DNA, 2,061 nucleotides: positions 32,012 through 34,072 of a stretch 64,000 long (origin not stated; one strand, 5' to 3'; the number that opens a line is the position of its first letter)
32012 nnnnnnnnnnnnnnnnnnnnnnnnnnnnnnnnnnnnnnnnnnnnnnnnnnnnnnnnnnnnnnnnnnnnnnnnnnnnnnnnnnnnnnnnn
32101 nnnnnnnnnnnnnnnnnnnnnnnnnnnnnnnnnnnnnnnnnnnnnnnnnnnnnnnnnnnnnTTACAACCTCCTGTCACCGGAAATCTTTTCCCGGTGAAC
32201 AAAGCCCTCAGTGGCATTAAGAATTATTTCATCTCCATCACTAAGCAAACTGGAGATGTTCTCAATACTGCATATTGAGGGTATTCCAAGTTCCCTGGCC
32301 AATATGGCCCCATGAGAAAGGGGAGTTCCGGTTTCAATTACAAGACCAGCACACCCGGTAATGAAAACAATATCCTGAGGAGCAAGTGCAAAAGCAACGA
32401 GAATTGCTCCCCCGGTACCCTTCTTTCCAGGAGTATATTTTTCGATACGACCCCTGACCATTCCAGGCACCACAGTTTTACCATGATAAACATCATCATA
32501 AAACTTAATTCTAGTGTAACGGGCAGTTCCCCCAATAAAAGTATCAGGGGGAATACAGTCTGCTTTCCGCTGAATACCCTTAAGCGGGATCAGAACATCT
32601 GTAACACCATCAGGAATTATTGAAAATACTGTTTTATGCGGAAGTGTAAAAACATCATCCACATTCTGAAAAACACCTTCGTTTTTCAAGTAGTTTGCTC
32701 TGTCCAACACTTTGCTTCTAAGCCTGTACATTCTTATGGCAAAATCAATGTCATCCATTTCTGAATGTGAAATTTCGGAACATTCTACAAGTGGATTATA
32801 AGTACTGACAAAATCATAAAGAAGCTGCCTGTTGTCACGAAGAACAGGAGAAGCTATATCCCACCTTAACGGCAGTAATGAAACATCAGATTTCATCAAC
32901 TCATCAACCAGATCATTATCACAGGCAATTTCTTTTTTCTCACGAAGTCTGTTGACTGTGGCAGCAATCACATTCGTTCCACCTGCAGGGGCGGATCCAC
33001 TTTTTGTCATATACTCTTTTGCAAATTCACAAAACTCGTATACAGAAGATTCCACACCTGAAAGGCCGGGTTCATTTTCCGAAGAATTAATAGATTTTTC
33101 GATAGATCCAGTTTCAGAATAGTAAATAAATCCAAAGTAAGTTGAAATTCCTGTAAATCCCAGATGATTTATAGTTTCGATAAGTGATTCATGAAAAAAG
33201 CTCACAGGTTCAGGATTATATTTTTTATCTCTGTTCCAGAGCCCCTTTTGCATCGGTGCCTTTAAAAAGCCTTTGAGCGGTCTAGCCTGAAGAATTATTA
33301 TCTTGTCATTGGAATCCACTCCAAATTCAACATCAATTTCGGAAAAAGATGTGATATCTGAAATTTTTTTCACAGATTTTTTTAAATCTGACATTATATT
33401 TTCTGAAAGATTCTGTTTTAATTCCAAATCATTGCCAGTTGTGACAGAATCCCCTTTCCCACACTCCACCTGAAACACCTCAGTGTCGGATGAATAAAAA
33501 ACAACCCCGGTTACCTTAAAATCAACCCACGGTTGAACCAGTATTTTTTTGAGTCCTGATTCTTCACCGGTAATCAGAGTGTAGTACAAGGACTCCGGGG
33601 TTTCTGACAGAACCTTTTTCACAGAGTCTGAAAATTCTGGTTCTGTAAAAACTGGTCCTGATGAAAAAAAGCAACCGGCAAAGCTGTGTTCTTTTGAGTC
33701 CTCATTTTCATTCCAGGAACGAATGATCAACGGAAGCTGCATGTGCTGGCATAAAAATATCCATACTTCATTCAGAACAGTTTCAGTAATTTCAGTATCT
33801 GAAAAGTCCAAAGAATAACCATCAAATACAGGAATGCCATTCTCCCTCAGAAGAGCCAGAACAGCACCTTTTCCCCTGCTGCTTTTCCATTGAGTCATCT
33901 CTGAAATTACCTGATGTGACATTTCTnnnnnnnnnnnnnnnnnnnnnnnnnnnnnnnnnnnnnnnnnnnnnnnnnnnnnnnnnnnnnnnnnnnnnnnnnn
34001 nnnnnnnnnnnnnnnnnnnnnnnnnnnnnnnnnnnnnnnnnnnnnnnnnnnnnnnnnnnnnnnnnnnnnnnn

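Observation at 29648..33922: Dikinase / MEMO1 / CDP-alcohol phosphatidyltransferase / metallophosphoesterase module looks like an uncharacterised head-group biosynthesis pathway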

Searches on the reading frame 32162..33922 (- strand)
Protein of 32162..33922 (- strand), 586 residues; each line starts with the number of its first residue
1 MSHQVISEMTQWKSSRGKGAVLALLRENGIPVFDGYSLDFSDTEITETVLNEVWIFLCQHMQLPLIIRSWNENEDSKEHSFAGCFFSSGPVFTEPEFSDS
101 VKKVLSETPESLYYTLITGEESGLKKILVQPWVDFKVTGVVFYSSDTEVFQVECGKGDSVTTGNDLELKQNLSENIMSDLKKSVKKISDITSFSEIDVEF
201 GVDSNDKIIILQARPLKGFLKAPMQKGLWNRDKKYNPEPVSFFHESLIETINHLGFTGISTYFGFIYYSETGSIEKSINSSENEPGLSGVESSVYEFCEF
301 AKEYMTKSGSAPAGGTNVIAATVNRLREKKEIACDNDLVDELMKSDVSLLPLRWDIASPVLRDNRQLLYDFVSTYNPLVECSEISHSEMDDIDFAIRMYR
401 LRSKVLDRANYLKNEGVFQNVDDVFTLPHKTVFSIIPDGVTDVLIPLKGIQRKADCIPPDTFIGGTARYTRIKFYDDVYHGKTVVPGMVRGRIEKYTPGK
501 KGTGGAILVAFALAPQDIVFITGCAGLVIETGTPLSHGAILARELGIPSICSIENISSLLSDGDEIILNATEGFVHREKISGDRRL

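Call 4: search_protein_families(library=pfam, proteins=[window:32162-33922:-], max_evalue=0.01)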
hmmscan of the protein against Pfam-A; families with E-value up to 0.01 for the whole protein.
window:32162-33922:- (586 aa): 2 families
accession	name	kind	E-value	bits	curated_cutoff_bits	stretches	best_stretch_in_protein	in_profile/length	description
PF00391.29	PEP-utilizers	-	9e-18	64.1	23.1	1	504-573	3-72/72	PEP-utilising enzyme, mobile domain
PF01326.24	PPDK_N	-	1.9e-09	37.7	27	1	160-217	253-310/328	Pyruvate phosphate dikinase, AMP/ATP-binding domain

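Call 5: search_protein_families(library=ncbifam, proteins=[window:32162-33922:-], max_evalue=0.01)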
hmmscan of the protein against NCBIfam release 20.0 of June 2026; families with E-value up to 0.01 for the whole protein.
window:32162-33922:- (586 aa): 25 families
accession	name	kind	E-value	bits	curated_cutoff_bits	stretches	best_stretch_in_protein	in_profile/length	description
NF004881.0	PRK06241.2-2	equivalog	9.3e-22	77.1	883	2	480-575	790-887/898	phosphoenolpyruvate synthase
NF004508.0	PRK05849.1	equivalog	3e-17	61.9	501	1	60-217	55-218/789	hypothetical protein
NF004882.0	PRK06241.2-3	equivalog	1.9e-16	59.3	850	2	506-577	747-818/827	phosphoenolpyruvate synthase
NF004877.0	PRK06241.1-2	subfamily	5.8e-15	54.6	866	1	393-576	674-866/869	phosphoenolpyruvate synthase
NF052631.1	prodigiosin_PigC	equivalog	8.1e-15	53.8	1300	2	505-576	809-880/883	prodigiosin ligase PigC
NF004878.0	PRK06241.1-3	subfamily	1.1e-14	53.5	945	1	401-575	701-886/891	phosphoenolpyruvate synthase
NF004883.0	PRK06241.2-4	equivalog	1.5e-13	49.8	1063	1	484-577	817-912/928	phosphoenolpyruvate synthase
NF004879.0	PRK06241.1-4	equivalog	2.4e-13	49.1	976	1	397-575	678-865/868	phosphoenolpyruvate synthase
NF005057.0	PRK06464.1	equivalog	9.7e-13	47.1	598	1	481-580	360-465/798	phosphoenolpyruvate synthase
NF041857.1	RIF_Ptrans_rph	equivalog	1.1e-12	47.2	999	1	398-575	675-861/864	rifamycin-inactivating phosphotransferase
NF004520.0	PRK05865.1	equivalog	2.4e-11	42.3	1509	1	399-576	653-835/854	sugar epimerase family protein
NF004880.0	PRK06241.2-1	equivalog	3.2e-11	41.9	972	1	397-575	648-834/837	phosphoenolpyruvate synthase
TIGR01418.1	PEP_synth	equivalog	4.5e-11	41.8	739.75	1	500-580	378-461/784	pyruvate, water dikinase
NF052632.1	undecylprod_RedH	equivalog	4.1e-09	34.9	1350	1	364-575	654-875/880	undecylprodigiosin ligase RedH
NF000283.1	RPH_KJ151292.1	equivalog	5e-09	34.9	1700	1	476-575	760-861/865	rifamycin-inactivating phosphotransferase Rph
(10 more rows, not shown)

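Call 7: find_homologous_proteins(query=window:32162-33922:-)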
Query window:32162-33922:- (586 aa): 20 proteins with E <= 0.001 among 8000 candidates.
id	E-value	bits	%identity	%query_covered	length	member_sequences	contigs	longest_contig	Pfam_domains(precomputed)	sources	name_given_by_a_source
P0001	0.0e+0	1316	100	99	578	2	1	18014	PF00391.30,PF01326.25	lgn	-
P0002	6.4e-91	324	36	97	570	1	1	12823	PF00391.30,PF01326.25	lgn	-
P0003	3.7e-11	61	35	14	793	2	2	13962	PF00391.30,PF01326.25,PF27448.1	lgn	-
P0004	4.7e-10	57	36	13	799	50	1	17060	PF00391.30,PF01326.25,PF27448.1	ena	-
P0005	3.5e-9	54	27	33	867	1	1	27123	PF00391.30,PF01326.25,PF27448.1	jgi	jgi:rifampicin phosphotransferase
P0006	8.3e-9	53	28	31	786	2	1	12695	PF00391.30,PF01326.25,PF27448.1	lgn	-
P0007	2.3e-8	51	35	16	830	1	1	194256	PF00391.30,PF01326.25,PF27448.1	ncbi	-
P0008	2.8e-8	51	40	17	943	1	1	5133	PF00391.30,PF01326.25,PF27448.1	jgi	jgi:pyruvate,water dikinase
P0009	5.4e-8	50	39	17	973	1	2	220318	PF00391.30,PF01326.25,PF27448.1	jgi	jgi:phosphohistidine swiveling domain-containing protein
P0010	2.7e-7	48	31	30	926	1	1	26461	PF00391.30,PF01326.25,PF27448.1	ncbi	ncbi:MAG TPA: PEP/pyruvate-binding domain-containing protein [Polyangia bacterium]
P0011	9.1e-7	46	30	30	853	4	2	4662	PF00391.30,PF01326.25,PF27448.1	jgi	jgi:phosphohistidine swiveling domain-containing protein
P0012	4.1e-6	44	34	17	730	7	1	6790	PF00391.30,PF01326.25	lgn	-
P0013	2.1e-5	42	35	16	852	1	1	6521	PF00391.30,PF01326.25,PF27448.1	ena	-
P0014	4.1e-5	41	28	34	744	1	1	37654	PF00391.30,PF01326.25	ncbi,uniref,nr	ncbi:pyruvate phosphate dikinase [Lentzea aerocolonigenes]|uniref:Pyruvate phosphate dikinase n=1 Ta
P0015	4.9e-5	40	38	18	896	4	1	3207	PF00391.30,PF01326.25,PF27448.1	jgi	jgi:phosphohistidine swiveling domain-containing protein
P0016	1.1e-4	39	34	18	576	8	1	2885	PF05524.19,PF00391.30,PF02896.25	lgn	-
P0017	1.3e-4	39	36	10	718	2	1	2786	PF00391.30,PF01326.25,PF27448.1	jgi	jgi:phosphohistidine swiveling domain-containing protein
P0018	2.9e-4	38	28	24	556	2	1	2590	PF00391.30,PF01326.25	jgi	jgi:pyruvate,water dikinase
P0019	4.2e-4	37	26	33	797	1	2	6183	PF00391.30,PF01326.25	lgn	-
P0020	8.1e-4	36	34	13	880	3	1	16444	PF00391.30,PF01326.25,PF27448.1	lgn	-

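Call 8: find_encoding_contigs(protein=P0002, flank=10000)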
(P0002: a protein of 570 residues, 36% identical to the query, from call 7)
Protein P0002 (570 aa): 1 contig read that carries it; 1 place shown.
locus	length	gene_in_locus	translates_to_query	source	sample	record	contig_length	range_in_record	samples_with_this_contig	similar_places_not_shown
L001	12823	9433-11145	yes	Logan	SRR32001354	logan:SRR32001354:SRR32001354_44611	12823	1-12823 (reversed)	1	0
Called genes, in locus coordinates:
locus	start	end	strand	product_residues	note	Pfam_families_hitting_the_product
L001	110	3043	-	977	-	-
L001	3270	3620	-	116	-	PF03259:Robl_LC7 (weak)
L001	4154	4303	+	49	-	PF00468:Ribosomal_L34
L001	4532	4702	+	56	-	-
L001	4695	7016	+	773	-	PF01809:YidD, PF14849:YidC_periplas, PF02096:60KD_IMP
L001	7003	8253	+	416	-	PF10396:TrmE_N, PF12631:MnmE_helical, PF01926:MMR_HSR1, PF02421:FeoB_N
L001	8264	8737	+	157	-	PF00885:DMRL_synthase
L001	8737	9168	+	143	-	PF01029:NusB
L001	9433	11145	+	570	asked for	PF01326:PPDK_N (faint), PF00391:PEP-utilizers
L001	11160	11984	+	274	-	PF01875:Memo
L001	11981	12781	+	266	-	PF01066:CDP-OH_P_transf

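Call 9: find_encoding_contigs(protein=P0001, flank=10000)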
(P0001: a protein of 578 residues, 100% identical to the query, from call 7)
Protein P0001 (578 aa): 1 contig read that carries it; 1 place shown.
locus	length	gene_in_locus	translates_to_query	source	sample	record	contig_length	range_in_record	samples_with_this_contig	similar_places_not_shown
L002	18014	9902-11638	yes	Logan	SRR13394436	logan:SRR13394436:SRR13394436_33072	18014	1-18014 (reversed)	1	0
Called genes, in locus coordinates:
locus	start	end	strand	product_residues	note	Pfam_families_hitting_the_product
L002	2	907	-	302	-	?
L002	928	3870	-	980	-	PF00515:TPR_1 (faint), PF03704:BTAD (faint), PF07719:TPR_2 (faint), PF12895:ANAPC3 (faint), PF13174:TPR_6 (faint), PF13181:TPR_8 (faint), PF13371:TPR_9 (faint), PF13414:TPR_11 (faint), +13 more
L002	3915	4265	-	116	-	-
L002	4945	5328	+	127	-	PF00825:Ribonuclease_P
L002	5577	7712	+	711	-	PF14849:YidC_periplas, PF02096:60KD_IMP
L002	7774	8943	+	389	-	PF10396:TrmE_N, PF12631:MnmE_helical, PF01926:MMR_HSR1, PF02421:FeoB_N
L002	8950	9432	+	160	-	PF00885:DMRL_synthase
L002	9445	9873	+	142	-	PF01029:NusB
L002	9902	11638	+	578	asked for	PF01326:PPDK_N (faint), PF00391:PEP-utilizers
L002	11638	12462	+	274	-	PF01875:Memo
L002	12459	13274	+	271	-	PF01066:CDP-OH_P_transf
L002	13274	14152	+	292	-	PF00149:Metallophos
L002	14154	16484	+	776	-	-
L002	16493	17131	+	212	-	PF00072:Response_reg, PF00196:GerE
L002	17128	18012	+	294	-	?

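Call 31: search_protein_representatives(alignment_id=A1)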
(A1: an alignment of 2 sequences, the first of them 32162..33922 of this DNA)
Query: 2 sequences, 590 profile positions. Proteins with E-value up to 0.001 (for the whole library): 15195; up to 1e-10: 2354; up to 1e-30: 11. The best 150 are listed.
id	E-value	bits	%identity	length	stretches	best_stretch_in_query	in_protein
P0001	0.0e+00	1150.9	-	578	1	9-590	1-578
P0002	0.0e+00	1104.6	-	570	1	6-589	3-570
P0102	5.4e-81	289.3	-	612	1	5-573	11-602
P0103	3.8e-70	253.4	-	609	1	18-579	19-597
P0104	1.1e-63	232.1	-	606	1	16-579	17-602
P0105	3.9e-41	157.6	-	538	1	57-578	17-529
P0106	2.5e-37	145.1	-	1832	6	480-580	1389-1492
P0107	1.6e-36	142.5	-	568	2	22-322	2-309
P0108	9.9e-36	139.8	-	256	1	13-254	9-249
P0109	6.4e-34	133.8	-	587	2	18-325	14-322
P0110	9.3e-31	123.4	-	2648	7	506-589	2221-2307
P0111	3.7e-28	114.8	-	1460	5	488-587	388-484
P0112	1.0e-25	106.7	-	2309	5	480-583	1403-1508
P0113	1.5e-25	106.2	-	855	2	402-581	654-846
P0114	3.6e-25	104.9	-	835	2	405-579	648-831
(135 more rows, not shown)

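Call 34: find_related_loci(query=A2, collection=genome_contigs, flank=10000)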
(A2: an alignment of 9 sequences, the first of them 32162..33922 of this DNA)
Query A2 (586 aa) in genome_contigs; peptide patterns used: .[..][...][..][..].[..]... (x = any residue, [..] = any of these).
600 stretches matched a pattern (row limit reached: there are more); 433 encode a relative of the query (tblastn E <= 1e-3); the best 80 are kept; 80 distinct loci.
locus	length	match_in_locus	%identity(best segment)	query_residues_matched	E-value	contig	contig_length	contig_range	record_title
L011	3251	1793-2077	32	481-577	1e-10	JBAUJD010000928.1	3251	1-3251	MAG: Thermosynechococcaceae cyanobacterium isolate MFD12179_ilm_asm_bin10 k127_45129, whole genome shotgun sequence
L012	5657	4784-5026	38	498-578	2e-10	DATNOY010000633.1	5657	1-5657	MAG TPA_asm: Coleofasciculaceae cyanobacterium isolate SMAG_U16467 k141_1126389, whole genome shotgun sequence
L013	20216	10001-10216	43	505-576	1e-10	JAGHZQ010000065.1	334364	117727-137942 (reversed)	MAG: Cyanobacteria bacterium SBLK contig_6486, whole genome shotgun sequence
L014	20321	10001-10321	31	465-573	1e-9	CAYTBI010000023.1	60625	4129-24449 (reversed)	MAG TPA_asm: uncultured bacterium isolate SRP128890_co1_5 genome assembly, contig: NODE_862_length_60625_cov_8.801486, w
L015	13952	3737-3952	38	504-575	2e-9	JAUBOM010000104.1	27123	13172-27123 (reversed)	Microcoleus sp. herbarium2 NODE_104_length_27123_cov_52.197798, whole genome shotgun sequence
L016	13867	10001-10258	37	504-585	3e-9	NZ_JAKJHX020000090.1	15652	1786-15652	Tychonema sp. BBK16 BIN6_NODE_90, whole genome shotgun sequence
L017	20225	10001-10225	36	505-579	4e-9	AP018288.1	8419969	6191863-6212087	Nostoc sp. NIES-4103 DNA, nearly complete genome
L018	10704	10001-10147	52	524-573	8e-9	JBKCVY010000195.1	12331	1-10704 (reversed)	MAG: Cyanobacteriota bacterium isolate samp_2051_VAMB_661 samp_2051_1479578, whole genome shotgun sequence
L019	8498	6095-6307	39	505-575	2e-8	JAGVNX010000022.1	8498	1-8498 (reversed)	MAG: Candidatus Iainarchaeum archaeon isolate DeMMO3_25 c_000000018566, whole genome shotgun sequence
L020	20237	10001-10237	35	505-585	2e-8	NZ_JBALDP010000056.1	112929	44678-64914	MAG: Nostoc sp. isolate P2090 bin 22 NODE_95_length_112929_cov_106.560602, whole genome shotgun sequence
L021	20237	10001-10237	35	505-585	3e-8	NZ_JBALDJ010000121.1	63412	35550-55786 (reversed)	MAG: Nostoc sp. isolate P14320 bin 11 NODE_280_length_63412_cov_53.549694, whole genome shotgun sequence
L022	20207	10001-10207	38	507-573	4e-8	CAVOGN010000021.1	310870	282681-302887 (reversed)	MAG: uncultured Gammaproteobacteria bacterium isolate MFD09779.bin.2.82 genome assembly, contig: contig_9939, whole geno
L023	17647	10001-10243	30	496-577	7e-8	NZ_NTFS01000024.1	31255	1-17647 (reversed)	Brunnivagina elsteri CCALA 953 scaffold24, whole genome shotgun sequence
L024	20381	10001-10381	27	450-573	8e-8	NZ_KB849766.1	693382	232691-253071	Acinetobacter beijerinckii CIP 110307 acLZq-supercont1.4, whole genome shotgun sequence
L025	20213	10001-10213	38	505-575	9e-8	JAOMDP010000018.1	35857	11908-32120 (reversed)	Nitrospinota bacterium isolate AH-558-C10 AH-558-C10_NODE_18, whole genome shotgun sequence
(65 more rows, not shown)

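Call 35: find_encoding_contigs(protein=P0104, flank=8000, max_places=1)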
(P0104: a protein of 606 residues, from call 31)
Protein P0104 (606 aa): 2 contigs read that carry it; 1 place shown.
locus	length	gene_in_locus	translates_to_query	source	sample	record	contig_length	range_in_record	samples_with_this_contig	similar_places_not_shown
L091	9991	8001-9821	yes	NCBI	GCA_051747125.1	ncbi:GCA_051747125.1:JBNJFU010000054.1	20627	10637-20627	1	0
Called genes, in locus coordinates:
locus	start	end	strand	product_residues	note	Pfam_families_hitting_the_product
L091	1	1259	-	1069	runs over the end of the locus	PF00515:TPR_1 (faint), PF07719:TPR_2 (faint), PF12895:ANAPC3 (faint), PF13174:TPR_6 (faint), PF13176:TPR_7 (faint), PF13181:TPR_8 (faint), PF13424:TPR_12 (faint), PF13428:TPR_14 (faint), +4 more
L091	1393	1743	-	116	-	PF03259:Robl_LC7 (weak)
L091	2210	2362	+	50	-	PF00468:Ribosomal_L34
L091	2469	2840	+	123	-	PF00825:Ribonuclease_P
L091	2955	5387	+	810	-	-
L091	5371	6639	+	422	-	PF10396:TrmE_N, PF12631:MnmE_helical, PF01926:MMR_HSR1, PF02421:FeoB_N (weak)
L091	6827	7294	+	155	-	PF00885:DMRL_synthase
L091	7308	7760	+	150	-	PF01029:NusB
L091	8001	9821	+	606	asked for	PF01326:PPDK_N (faint), PF00391:PEP-utilizers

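Call 36: find_encoding_contigs(protein=P0109, flank=8000, max_places=1)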
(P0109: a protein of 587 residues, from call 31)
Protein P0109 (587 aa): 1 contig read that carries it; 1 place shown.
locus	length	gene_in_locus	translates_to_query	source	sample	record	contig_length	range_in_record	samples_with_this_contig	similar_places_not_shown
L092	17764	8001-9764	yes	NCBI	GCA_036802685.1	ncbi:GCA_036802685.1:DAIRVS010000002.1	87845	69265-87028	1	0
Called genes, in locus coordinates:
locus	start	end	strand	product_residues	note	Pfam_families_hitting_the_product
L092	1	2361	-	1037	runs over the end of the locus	PF00515:TPR_1 (faint), PF03704:BTAD (faint), PF07719:TPR_2 (faint), PF12895:ANAPC3 (faint), PF13174:TPR_6 (faint), PF13176:TPR_7 (faint), PF13181:TPR_8 (faint), PF13371:TPR_9 (faint), +12 more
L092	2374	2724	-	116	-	PF03259:Robl_LC7 (weak)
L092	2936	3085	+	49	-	PF00468:Ribosomal_L34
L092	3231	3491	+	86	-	PF00825:Ribonuclease_P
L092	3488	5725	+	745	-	PF01809:YidD, PF14849:YidC_periplas, PF02096:60KD_IMP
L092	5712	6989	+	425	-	PF10396:TrmE_N, PF00350:Dynamin_N (faint), PF01926:MMR_HSR1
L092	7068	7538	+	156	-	PF00885:DMRL_synthase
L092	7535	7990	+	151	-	PF01029:NusB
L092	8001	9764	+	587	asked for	PF00391:PEP-utilizers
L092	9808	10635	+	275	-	PF01875:Memo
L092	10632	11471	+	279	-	PF01066:CDP-OH_P_transf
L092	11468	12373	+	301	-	PF00149:Metallophos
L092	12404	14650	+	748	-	-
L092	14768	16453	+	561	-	PF00501:AMP-binding, PF13193:AMP-binding_C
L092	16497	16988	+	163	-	-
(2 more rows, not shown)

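Call 37: find_encoding_contigs(protein=P0105, flank=8000, max_places=1)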
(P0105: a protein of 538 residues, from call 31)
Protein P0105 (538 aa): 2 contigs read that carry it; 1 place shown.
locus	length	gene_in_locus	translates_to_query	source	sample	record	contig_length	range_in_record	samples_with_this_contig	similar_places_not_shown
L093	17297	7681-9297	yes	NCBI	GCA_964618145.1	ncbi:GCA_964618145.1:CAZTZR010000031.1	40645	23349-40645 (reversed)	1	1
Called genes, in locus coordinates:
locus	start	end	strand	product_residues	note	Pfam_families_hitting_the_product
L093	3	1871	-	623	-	?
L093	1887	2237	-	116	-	-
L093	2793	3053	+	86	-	PF00825:Ribonuclease_P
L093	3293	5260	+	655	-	PF14849:YidC_periplas, PF02096:60KD_IMP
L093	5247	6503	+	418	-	PF10396:TrmE_N, PF12631:MnmE_helical (faint), PF01926:MMR_HSR1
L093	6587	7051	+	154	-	PF00885:DMRL_synthase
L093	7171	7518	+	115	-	PF01029:NusB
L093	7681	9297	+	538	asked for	PF01326:PPDK_N (faint), PF00391:PEP-utilizers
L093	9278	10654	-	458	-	PF05195:AMP_N, PF00557:Peptidase_M24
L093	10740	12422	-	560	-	PF01268:FTHFS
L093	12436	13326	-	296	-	-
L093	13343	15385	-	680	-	PF00654:Voltage_CLC, PF00571:CBS (weak), PF02080:TrkA_C (faint)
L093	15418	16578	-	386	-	PF04055:Radical_SAM, PF12836:HHH_3 (faint)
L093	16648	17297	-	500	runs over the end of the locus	PF01554:MatE (weak)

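Call 44: search_solved_structures(query=A2, max_evalue=0.001)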
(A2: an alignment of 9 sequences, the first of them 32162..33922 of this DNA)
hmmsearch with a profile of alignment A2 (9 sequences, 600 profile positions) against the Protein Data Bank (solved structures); distinct sequences matched with E-value up to 0.001: 31.
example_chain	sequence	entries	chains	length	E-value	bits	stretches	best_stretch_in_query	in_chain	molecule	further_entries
5fbs_A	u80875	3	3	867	2.5e-34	121.7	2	422-597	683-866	Phosphoenolpyruvate synthase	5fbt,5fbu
5hv2_A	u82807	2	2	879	2.6e-34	121.6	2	422-597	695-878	Phosphoenolpyruvate synthase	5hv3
5hv1_A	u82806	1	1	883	2.7e-34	121.6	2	422-597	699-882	Phosphoenolpyruvate synthase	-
8a8e_A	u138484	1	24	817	3.9e-29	104.5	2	489-595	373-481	Phosphoenolpyruvate synthase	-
2ols_A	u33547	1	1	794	5.1e-23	84.3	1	500-592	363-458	Phosphoenolpyruvate synthase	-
9dae_A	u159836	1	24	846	1.3e-22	83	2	497-595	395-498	Phosphoenolpyruvate synthase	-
5woy_A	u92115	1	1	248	4.3e-11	44.9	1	521-597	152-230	Phosphoenolpyruvate-protein phosphotransferase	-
2e28_A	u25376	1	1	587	9.7e-11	43.8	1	494-596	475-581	Pyruvate kinase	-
2hro_A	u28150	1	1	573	1.2e-09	40.1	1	521-597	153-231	Phosphoenolpyruvate-protein phosphotransferase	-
5jvj_A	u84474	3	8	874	1.9e-09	39.5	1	497-597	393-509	Pyruvate, phosphate dikinase, chloroplastic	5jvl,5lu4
5jvn_A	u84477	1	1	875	3.3e-09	38.7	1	496-596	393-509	Pyruvate, phosphate dikinase, chloroplastic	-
3eza_A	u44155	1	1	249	3.8e-09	38.5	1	523-597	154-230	PHOSPHOTRANSFERASE SYSTEM, ENZYME I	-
1zym_A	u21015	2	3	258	4.1e-09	38.4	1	523-597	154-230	ENZYME I | Phosphoenolpyruvate-protein phosphotransferase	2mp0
1eza_A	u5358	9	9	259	4.1e-09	38.4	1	523-597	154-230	ENZYME I | PHOSPHOTRANSFERASE SYSTEM, ENZYME I | PROTEIN (PHOSPHOTRANSFER SYSTEM, ENZYME I)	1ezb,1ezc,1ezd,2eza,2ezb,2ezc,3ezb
2x0s_A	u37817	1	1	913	1.1e-08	36.9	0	491-589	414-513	PYRUVATE PHOSPHATE DIKINASE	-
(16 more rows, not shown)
